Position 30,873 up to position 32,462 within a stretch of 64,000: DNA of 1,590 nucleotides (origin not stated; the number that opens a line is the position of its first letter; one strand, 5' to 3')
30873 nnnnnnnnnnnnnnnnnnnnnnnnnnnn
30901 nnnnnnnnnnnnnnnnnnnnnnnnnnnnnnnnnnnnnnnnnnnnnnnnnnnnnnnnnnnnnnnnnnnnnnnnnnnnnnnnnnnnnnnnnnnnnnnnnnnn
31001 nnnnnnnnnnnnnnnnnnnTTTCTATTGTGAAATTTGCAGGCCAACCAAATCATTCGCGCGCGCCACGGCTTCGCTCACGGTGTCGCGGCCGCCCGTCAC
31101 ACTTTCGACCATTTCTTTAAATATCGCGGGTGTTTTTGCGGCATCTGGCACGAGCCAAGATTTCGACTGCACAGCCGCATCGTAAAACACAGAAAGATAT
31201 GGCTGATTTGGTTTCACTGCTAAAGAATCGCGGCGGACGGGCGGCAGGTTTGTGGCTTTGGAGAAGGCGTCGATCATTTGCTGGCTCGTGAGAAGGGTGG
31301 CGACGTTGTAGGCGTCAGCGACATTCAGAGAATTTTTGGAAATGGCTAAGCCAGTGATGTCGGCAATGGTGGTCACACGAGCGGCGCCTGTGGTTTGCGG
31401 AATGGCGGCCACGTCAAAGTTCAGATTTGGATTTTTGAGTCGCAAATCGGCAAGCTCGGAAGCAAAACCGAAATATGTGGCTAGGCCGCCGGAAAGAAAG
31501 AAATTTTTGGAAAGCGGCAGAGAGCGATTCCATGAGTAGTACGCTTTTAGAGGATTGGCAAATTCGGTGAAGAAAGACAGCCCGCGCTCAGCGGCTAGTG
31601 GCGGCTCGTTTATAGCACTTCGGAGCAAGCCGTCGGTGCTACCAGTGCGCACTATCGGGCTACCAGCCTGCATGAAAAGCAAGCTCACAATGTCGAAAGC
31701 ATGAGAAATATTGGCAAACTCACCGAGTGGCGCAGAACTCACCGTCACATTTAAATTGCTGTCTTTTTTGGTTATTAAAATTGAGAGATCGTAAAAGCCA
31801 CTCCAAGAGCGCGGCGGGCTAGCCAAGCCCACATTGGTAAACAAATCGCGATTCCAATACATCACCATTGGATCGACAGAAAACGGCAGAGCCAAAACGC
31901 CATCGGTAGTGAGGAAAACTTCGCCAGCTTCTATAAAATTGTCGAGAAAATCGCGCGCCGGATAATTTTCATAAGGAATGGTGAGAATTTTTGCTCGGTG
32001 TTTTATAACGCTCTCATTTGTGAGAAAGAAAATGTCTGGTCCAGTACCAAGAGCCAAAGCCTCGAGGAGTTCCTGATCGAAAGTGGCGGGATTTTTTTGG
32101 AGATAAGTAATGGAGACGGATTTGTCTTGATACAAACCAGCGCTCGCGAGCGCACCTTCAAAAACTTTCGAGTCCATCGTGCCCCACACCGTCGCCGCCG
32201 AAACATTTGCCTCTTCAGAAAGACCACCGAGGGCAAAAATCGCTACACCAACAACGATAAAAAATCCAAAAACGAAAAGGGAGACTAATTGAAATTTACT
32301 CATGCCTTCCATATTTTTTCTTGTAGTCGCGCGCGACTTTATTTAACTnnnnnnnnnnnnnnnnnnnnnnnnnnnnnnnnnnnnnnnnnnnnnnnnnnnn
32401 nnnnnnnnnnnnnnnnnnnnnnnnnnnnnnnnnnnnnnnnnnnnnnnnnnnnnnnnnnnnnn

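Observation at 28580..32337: Operon encoding a solute-binding protein followed by six tandem paralogous TrbC/VirB2-like (T4SS_pilin-type) two-TM proteins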

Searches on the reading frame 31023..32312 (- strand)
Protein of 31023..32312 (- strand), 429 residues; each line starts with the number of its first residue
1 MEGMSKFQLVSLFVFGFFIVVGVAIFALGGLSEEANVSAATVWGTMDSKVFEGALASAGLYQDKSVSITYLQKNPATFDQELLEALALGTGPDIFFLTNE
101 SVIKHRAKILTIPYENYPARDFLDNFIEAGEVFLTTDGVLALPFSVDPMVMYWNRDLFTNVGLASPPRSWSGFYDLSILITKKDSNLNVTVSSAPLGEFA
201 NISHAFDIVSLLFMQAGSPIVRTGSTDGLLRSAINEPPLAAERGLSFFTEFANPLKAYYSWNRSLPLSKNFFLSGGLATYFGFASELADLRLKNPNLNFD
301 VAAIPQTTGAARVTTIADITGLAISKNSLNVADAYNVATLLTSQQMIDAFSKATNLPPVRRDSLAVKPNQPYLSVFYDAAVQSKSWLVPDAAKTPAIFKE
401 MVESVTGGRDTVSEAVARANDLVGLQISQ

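Call 3: search_protein_families(library=pfam, proteins=[window:31023-32312:-], max_evalue=1)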
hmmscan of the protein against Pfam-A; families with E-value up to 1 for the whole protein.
window:31023-32312:- (429 aa): 1 family
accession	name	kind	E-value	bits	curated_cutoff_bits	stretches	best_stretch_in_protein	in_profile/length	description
PF01547.30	SBP_bac_1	-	1.3e-12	48.7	26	1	69-343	27-302/307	Bacterial extracellular solute-binding protein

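Call 4: search_protein_families(library=ncbifam, proteins=[window:31023-32312:-], max_evalue=1)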
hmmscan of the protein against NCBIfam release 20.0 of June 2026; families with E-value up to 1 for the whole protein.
window:31023-32312:- (429 aa): 4 families
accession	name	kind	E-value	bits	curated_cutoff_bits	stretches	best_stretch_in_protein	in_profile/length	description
NF007011.0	PRK09474.1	equivalog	2.1e-05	23.5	291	1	40-183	33-168/396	maltose/maltodextrin ABC transporter substrate-binding protein MalE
NF053763.1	ABCarbgalBndGanS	equivalog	0.02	13.6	700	1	59-184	59-180/420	galactooligosaccharide ABC transporter substrate-binding protein GanS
NF008211.0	PRK10974.1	equivalog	0.082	11.5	411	1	138-175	137-176/439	sn-glycerol-3-phosphate ABC transporter substrate-binding protein UgpB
TIGR03850.1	bind_CPR_0540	equivalog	0.1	11.2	299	0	139-184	151-195/437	carbohydrate ABC transporter substrate-binding protein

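Call 12: find_encoding_contigs(protein=window:31023-32312:-, flank=10000, max_places=6)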
Protein window:31023-32312:- (429 aa): 3 contigs read that carry it; 1 place shown.
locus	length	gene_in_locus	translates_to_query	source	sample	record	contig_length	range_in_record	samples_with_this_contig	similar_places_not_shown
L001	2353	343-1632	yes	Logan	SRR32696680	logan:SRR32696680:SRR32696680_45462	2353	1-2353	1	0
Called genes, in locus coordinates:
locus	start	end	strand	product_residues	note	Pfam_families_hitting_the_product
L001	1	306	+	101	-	?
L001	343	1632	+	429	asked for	PF01547:SBP_bac_1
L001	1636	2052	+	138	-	PF18895:T4SS_pilin (weak)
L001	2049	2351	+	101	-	?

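Call 13: find_homologous_proteins(query=window:31023-32312:-)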
Query window:31023-32312:- (429 aa): 2751 proteins with E <= 0.001 among 8000 candidates; the best 120 are listed.
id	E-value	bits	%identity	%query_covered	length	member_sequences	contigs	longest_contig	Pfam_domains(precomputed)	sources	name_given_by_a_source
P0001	6.0e-259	877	93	99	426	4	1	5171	PF13416.12,PF01547.31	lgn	-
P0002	8.7e-247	837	89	100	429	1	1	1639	PF13416.12,PF01547.31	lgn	-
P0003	4.4e-189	647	66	100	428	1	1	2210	PF13416.12,PF01547.31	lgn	-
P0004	5.4e-185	633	65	99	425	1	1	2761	PF13416.12,PF01547.31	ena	-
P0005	2.5e-169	582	65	97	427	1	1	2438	PF13416.12,PF01547.31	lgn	-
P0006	2.1e-165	569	59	100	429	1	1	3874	PF01547.31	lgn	-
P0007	2.9e-165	568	59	100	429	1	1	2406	PF01547.31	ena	-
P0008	1.0e-164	567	60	99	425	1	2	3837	PF13416.12,PF01547.31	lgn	-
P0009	2.0e-164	566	59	100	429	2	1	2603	PF13416.12,PF01547.31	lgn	-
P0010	5.7e-160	551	59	98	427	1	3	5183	PF13416.12,PF01547.31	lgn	-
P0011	7.0e-160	551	57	98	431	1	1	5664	PF13416.12,PF01547.31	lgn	-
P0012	3.8e-151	522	55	99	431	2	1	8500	PF13416.12,PF01547.31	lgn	-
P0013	1.7e-150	520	56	97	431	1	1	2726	PF13416.12,PF01547.31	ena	-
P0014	4.0e-149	515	54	100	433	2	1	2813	PF13416.12,PF01547.31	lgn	-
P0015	6.8e-149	514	54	99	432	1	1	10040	PF13416.12,PF01547.31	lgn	-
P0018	1.0e-147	511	55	98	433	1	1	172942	PF13416.12,PF01547.31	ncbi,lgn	-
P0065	3.0e-127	443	51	98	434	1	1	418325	PF13416.12,PF01547.31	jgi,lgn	jgi:ABC-type glycerol-3-phosphate transport system substrate-binding protein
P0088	2.1e-122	427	47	98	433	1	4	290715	PF13416.12,PF01547.31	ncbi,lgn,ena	-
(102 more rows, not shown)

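Call 14: find_encoding_contigs(protein=P0018, flank=10000, max_places=1)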
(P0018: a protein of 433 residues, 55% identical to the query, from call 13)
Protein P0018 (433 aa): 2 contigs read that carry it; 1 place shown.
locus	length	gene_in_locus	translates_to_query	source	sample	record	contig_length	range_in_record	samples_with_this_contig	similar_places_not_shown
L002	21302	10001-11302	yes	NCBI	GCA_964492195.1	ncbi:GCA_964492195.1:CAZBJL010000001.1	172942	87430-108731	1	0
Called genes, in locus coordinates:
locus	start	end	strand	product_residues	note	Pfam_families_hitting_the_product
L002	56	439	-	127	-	PF02130:YbeY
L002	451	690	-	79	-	-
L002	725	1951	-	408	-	PF03129:HGTP_anticodon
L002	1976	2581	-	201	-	PF10502:Peptidase_S26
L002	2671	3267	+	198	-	PF01195:Pept_tRNA_hydro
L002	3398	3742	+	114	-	-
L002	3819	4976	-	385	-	PF00575:S1 (weak), PF21543:CvfB_2nd (faint), PF23459:S1_RRP5 (faint), PF21710:Spt6_S1 (faint), PF24685:OB_RRP5_4th (faint), PF00575:S1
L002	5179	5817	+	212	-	PF13483:Lactamase_B_3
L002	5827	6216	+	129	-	-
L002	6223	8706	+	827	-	PF00521:DNA_topoisoIV, PF03989:DNA_gyraseA_C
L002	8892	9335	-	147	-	-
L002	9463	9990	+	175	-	PF01135:PCMT (weak), PF01209:Ubie_methyltran, PF01728:FtsJ (weak), PF13847:Methyltransf_31, PF08241:Methyltransf_11, PF13649:Methyltransf_25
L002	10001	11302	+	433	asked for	PF01547:SBP_bac_1, PF13416:SBP_bac_8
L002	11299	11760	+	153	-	PF18895:T4SS_pilin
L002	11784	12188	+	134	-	PF04956:TrbC (weak), PF18895:T4SS_pilin (weak)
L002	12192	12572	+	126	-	PF18895:T4SS_pilin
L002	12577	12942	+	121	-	PF18895:T4SS_pilin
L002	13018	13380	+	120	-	PF18895:T4SS_pilin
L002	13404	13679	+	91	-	PF18895:T4SS_pilin (weak)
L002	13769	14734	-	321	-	-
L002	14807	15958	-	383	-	-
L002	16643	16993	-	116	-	PF02033:RBFA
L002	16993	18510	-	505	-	PF00009:GTP_EFTU, PF03193:RsgA_GTPase (faint), PF00071:Ras, PF01926:MMR_HSR1, PF08477:Roc (weak), PF22042:EF-G_D2, PF11987:IF-2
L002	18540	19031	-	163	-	PF14584:DUF4446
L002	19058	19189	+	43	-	-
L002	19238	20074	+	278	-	PF13365:Trypsin_2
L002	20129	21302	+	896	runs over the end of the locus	PF02861:Clp_N, PF23569:NBD_SMAX1, PF00004:AAA, PF17871:AAA_lid_9, PF00004:AAA, PF07724:AAA_2, PF07728:AAA_5, PF10431:ClpB_D2-small, +5 more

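Call 15: find_encoding_contigs(protein=P0065, flank=10000, max_places=1)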
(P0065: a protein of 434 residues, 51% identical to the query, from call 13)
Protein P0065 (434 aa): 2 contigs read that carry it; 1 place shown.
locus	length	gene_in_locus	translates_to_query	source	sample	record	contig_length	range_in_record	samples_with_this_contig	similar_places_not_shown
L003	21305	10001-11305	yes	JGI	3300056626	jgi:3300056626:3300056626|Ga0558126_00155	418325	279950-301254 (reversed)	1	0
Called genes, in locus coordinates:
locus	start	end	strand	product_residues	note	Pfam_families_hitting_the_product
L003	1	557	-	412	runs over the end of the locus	PF03129:HGTP_anticodon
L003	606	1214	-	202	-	PF10502:Peptidase_S26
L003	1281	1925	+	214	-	PF01195:Pept_tRNA_hydro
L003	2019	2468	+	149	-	-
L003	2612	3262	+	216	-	-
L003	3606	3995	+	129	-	PF01219:DAGK_prokar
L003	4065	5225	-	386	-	PF21543:CvfB_2nd (faint), PF00575:S1 (weak), PF21710:Spt6_S1 (faint), PF23459:S1_RRP5 (faint), PF00575:S1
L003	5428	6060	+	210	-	PF13483:Lactamase_B_3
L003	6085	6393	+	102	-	-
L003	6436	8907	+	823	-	PF00521:DNA_topoisoIV, PF03989:DNA_gyraseA_C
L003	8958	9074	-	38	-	-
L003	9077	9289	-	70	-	-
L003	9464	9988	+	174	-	PF01135:PCMT (weak), PF13489:Methyltransf_23 (weak), PF01209:Ubie_methyltran, PF13847:Methyltransf_31, PF08241:Methyltransf_11, PF08242:Methyltransf_12, PF13649:Methyltransf_25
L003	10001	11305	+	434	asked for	PF01547:SBP_bac_1, PF13416:SBP_bac_8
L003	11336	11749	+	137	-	-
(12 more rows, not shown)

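Call 16: find_encoding_contigs(protein=P0088, flank=10000, max_places=1)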
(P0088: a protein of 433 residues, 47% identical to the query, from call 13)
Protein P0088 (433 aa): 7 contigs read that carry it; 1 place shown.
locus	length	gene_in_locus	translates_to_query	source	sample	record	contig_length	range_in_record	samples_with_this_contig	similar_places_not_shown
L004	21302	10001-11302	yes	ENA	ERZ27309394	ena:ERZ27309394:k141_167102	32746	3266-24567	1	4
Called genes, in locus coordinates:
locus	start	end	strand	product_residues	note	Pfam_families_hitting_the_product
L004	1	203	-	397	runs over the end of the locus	PF11104:PilM_2, PF02491:SHS2_FTSA, PF14450:FtsA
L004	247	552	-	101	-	PF02130:YbeY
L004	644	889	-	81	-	-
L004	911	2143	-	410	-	PF03129:HGTP_anticodon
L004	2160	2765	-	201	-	PF10502:Peptidase_S26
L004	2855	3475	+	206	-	PF01195:Pept_tRNA_hydro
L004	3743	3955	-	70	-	-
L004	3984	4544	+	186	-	-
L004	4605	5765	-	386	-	PF00575:S1 (weak), PF21543:CvfB_2nd (faint), PF23459:S1_RRP5 (faint), PF00575:S1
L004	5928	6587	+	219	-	PF13483:Lactamase_B_3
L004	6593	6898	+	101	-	-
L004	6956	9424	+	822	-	PF00521:DNA_topoisoIV, PF03989:DNA_gyraseA_C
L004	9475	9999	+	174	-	PF01135:PCMT (weak), PF01209:Ubie_methyltran, PF01728:FtsJ (weak), PF13847:Methyltransf_31, PF08241:Methyltransf_11, PF08242:Methyltransf_12 (weak), PF13649:Methyltransf_25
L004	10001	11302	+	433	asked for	PF01547:SBP_bac_1, PF13416:SBP_bac_8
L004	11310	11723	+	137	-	-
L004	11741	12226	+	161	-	PF04956:TrbC (weak)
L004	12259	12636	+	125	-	PF18895:T4SS_pilin (weak)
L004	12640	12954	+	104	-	PF18895:T4SS_pilin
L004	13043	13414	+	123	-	PF18895:T4SS_pilin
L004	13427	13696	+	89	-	PF18895:T4SS_pilin (weak)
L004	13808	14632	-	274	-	-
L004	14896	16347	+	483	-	-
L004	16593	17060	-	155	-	-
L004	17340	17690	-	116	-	PF02033:RBFA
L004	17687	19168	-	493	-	PF00009:GTP_EFTU, PF01926:MMR_HSR1, PF22042:EF-G_D2, PF03144:GTP_EFTU_D2 (faint), PF11987:IF-2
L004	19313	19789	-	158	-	PF14584:DUF4446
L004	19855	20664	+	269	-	PF13365:Trypsin_2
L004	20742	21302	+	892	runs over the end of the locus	PF02861:Clp_N, PF23569:NBD_SMAX1, PF00004:AAA, PF17871:AAA_lid_9, PF00004:AAA, PF07724:AAA_2, PF07728:AAA_5, PF10431:ClpB_D2-small, +5 more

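Call 20: find_related_loci(query=A1, collection=genome_contigs, flank=8000)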
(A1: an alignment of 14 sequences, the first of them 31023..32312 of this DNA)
Query A1 (429 aa) in genome_contigs; peptide patterns used: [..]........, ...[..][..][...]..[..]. (x = any residue, [..] = any of these).
599 stretches matched a pattern (row limit reached: there are more); 263 encode a relative of the query (tblastn E <= 1e-3); the best 80 are kept; 80 distinct loci.
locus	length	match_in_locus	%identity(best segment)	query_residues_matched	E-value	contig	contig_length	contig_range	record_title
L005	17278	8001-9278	55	1-421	7e-155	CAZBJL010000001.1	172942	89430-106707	MAG TPA_asm: uncultured Candidatus Saccharibacteria bacterium isolate SRP278252_co2_184 genome assembly, contig: NODE_95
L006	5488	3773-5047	54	1-421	1e-154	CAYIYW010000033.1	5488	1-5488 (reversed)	MAG TPA_asm: uncultured Candidatus Saccharibacteria bacterium isolate ERP119705_co9_37 genome assembly, contig: NODE_248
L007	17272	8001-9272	52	1-421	3e-150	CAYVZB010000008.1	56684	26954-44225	MAG TPA_asm: uncultured Candidatus Saccharibacteria bacterium isolate SRP135725_co1_493 genome assembly, contig: NODE_42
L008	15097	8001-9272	52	1-421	6e-150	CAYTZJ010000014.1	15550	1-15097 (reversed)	MAG TPA_asm: uncultured Candidatus Saccharibacteria bacterium isolate SRP278252_co2_242 genome assembly, contig: NODE_78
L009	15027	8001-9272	53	1-420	2e-148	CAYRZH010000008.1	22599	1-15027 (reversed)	MAG TPA_asm: uncultured Candidatus Saccharibacteria bacterium isolate binchicken_co16_374 genome assembly, contig: NODE_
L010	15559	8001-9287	51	1-425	7e-148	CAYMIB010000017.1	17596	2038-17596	MAG TPA_asm: uncultured Candidatus Saccharibacteria bacterium isolate ERP113451_co3_83 genome assembly, contig: NODE_239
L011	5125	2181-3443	50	1-419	8e-142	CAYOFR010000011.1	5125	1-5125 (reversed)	MAG TPA_asm: uncultured Candidatus Saccharibacteria bacterium isolate SRP135725_co2_60 genome assembly, contig: k141_415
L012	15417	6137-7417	50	1-425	6e-132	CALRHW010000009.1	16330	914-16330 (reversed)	MAG: Parcubacteria group bacterium isolate TrH-25oct19-271 genome assembly, contig: TrH-25oct19-C6897, whole genome shot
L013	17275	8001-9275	47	1-423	2e-129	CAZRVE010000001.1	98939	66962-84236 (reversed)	MAG TPA_asm: uncultured Candidatus Saccharibacteria bacterium isolate SRP302447_co1_195 genome assembly, contig: NODE_74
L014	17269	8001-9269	45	1-420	6e-128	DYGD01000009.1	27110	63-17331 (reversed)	MAG TPA_asm: Candidatus Paceibacter sp. isolate BE2012_4_43_20 Afr_mines_BE2012_890_length_27110_cov_8_538570, whole gen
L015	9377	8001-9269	48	4-427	3e-127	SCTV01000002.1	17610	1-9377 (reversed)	MAG: Patescibacteria group bacterium isolate FW305_bin.8 FW305_bin.8-1698, whole genome shotgun sequence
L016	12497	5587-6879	45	1-428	5e-125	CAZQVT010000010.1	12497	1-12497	MAG TPA_asm: uncultured Candidatus Saccharibacteria bacterium isolate SRP285395_co1_397 genome assembly, contig: NODE_82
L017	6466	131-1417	44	1-429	1e-124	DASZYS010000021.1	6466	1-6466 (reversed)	MAG TPA_asm: Candidatus Paceibacterota bacterium isolate SMAG_U6216 k141_1243627, whole genome shotgun sequence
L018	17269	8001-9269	47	4-427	1e-123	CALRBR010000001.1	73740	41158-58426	MAG: Candidatus Taylorbacteria bacterium isolate AH-24oct19-230 genome assembly, contig: AH-24oct19-C524, whole genome s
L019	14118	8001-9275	46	5-424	2e-123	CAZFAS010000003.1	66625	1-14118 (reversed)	MAG TPA_asm: uncultured Candidatus Saccharibacteria bacterium isolate SRP278252_co2_162 genome assembly, contig: NODE_66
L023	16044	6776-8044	46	2-420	3e-122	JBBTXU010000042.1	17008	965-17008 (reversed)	MAG: Patescibacteria group bacterium isolate H51-bin058_1 H51_bin058_1_000000000042, whole genome shotgun sequence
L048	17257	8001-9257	44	4-420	7e-113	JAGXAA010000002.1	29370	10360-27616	MAG: Patescibacteria group bacterium isolate REEB66 contig-150_1812, whole genome shotgun sequence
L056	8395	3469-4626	46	41-424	6e-111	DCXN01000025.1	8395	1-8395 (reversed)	MAG TPA_asm: Patescibacteria group bacterium UBA2135 UBA2135_contig_46157, whole genome shotgun sequence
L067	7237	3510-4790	41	4-427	3e-108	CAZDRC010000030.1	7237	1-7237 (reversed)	MAG TPA_asm: uncultured Candidatus Saccharibacteria bacterium isolate SRP062349_co2_85 genome assembly, contig: NODE_572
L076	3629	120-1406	42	2-423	4e-108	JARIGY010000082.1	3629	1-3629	MAG: Candidatus Taylorbacteria bacterium isolate CullarsAll.DT.32 k141_1114416, whole genome shotgun sequence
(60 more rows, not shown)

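Call 38: find_encoding_contigs(protein=P0001, flank=5000, max_places=2)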
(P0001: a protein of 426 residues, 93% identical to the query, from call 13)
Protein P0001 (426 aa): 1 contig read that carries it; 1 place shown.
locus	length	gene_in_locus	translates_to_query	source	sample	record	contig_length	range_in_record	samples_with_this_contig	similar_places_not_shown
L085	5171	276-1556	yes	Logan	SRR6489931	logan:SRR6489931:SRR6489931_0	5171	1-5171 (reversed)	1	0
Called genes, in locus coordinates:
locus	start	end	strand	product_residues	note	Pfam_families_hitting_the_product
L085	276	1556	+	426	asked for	PF01547:SBP_bac_1, PF13416:SBP_bac_8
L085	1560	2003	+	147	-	PF18895:T4SS_pilin (weak)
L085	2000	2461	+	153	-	-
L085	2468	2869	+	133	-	PF18895:T4SS_pilin (weak)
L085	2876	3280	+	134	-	PF18895:T4SS_pilin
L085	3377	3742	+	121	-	PF18895:T4SS_pilin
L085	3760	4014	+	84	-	PF18895:T4SS_pilin (weak)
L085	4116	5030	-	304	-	-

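Call 48: search_solved_structures(query=A3, max_evalue=0.001)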
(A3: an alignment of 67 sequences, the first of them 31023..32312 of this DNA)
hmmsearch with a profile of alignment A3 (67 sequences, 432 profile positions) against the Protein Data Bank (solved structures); distinct sequences matched with E-value up to 0.001: 170 (the best 60 are shown).
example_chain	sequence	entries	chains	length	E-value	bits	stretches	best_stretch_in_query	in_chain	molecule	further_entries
4r9f_A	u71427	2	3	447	1.7e-18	69.7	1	4-395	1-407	MBP1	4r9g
1eu8_A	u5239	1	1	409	9.3e-11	44.2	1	69-187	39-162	TREHALOSE/MALTOSE BINDING PROTEIN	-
4qrz_A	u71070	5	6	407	1.7e-10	43.3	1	62-186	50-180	ABC-TYPE SUGAR TRANSPORTER | ABC transporter, substrate binding protein (Sugar)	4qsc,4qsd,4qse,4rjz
5u2p_A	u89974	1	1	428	6e-10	41.5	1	47-364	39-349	Sugar ABC transporter substrate-binding protein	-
5ci5_A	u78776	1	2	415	4.1e-09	38.8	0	140-183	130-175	Extracellular solute-binding protein family 1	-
8jbg_B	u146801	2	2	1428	6.5e-09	38.1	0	56-186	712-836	Neuromedin-K receptor (NK3R-pFastbac1) | NK3R-pFastbac1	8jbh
5ysb_A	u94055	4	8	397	1.2e-08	37.3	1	37-185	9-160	Lin1841 protein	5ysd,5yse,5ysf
9vus_A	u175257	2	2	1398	1.3e-08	37.2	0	57-186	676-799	Soluble cytochrome b562,2-oxoglutarate receptor 1,Soluble cytochrome b562,2-oxoglutarate r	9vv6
3uor_A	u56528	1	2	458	3.7e-08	35.6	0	136-183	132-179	ABC transporter sugar binding protein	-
1elj_A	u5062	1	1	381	4.7e-08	35.3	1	38-178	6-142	MALTODEXTRIN-BINDING PROTEIN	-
9p0x_T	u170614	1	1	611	3.4e-07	32.5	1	7-186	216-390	Tissue factor,Maltose/maltodextrin-binding periplasmic protein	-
3quf_A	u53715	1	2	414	5.7e-07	31.7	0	40-183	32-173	Extracellular solute-binding protein, family 1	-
7nbz_A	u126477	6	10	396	6.8e-07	31.4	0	131-186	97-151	Sulfoquinovosyl binding protein | Sulfoquinovosyl glycerol-binding protein SmoF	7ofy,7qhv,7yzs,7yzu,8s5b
8art_A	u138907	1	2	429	7.4e-07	31.3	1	50-183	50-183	Putative secreted maltose-binding protein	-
6jaz_A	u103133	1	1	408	8.9e-07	31.1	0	139-181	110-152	ABC transporter, periplasmic substrate-binding protein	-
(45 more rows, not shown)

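Call 58: predict_structure(alignment_id=A3)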
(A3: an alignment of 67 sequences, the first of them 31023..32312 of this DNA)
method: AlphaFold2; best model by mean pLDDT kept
length: 429 residues; sequences in the alignment: 67
mean_pLDDT: 92.2   pTM: 0.86
mean pLDDT of the five models: 92.2, 91.7, 91.4, 88.8, 87.3
residues with pLDDT >= 90: 347; 70-90: 67; 50-70: 12; < 50: 3
segments of 3 or more residues with pLDDT < 50: none
pLDDT, mean of each block of 10 residues (from residue 1): 74 91 73 67 95 94 89 93 89 95 93 96 96 95 98 97 95 95 89 94 97 94 80 89 96 91 93 97 97 96 92 94 95 96 96 96 91 96 95 96 96 97 89
secondary structure, 60 per line:
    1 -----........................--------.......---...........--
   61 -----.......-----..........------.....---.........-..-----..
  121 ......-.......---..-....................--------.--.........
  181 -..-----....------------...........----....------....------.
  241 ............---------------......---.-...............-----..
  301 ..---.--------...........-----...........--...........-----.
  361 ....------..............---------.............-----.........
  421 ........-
elements in order: H6-29 E38-44 H48-58 E66-72 H78-87 E94-98 H102-108 H119-125 H128-133 E141-154 H155-160 H172-180 E189-192 H205-215 E220-223 E230-233 H240-252 H268-273 E279-283 H284-293 E299-302 E315-325 H331-341 H344-354 H361-364 H371-382 H394-406 H412-428
